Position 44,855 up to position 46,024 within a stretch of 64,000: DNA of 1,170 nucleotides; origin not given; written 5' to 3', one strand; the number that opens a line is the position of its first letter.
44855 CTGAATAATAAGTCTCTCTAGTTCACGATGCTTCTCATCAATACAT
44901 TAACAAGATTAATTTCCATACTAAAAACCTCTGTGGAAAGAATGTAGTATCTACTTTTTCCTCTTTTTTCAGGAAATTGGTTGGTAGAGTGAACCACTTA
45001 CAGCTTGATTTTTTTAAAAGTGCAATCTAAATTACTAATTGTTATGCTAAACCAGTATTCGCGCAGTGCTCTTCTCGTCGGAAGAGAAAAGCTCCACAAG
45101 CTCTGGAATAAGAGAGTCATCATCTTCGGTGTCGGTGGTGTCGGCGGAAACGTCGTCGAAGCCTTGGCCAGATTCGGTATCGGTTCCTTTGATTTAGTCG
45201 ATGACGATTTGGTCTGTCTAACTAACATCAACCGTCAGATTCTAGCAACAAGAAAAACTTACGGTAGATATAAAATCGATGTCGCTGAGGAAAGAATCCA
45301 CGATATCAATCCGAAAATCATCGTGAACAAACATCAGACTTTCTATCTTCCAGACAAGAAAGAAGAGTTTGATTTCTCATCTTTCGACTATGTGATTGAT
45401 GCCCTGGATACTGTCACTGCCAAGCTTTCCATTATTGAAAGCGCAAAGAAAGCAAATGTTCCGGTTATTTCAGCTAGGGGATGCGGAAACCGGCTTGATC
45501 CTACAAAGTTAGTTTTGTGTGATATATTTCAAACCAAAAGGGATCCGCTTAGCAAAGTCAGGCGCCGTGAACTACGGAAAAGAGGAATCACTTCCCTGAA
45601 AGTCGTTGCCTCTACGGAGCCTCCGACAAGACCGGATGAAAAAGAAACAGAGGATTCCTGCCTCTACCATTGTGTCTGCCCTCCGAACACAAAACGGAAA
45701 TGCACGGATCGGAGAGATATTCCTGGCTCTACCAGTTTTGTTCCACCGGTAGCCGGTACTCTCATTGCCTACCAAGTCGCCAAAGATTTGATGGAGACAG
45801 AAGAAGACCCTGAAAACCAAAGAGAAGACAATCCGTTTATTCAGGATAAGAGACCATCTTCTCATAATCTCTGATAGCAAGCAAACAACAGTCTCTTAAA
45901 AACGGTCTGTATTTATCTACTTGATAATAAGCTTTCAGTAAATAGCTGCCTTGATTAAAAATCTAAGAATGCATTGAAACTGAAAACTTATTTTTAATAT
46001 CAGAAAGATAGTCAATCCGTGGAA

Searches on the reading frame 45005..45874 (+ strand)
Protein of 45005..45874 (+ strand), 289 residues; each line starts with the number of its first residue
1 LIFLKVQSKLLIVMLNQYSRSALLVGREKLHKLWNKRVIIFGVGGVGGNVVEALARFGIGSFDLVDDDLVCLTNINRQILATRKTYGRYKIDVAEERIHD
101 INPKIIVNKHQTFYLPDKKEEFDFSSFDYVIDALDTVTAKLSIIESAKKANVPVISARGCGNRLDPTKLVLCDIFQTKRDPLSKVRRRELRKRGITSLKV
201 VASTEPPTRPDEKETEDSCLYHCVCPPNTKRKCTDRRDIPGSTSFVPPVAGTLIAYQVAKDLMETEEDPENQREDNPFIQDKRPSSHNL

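Call 26: search_protein_families(library=pfam, proteins=[window:45005-45874:+], max_evalue=0.001)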
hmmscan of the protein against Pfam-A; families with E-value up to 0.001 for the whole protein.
window:45005-45874:+ (289 aa): 1 family
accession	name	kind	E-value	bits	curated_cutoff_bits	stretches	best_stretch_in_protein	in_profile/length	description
PF00899.27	ThiF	-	8.6e-38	130.3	28.1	1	18-267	1-207/238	ThiF family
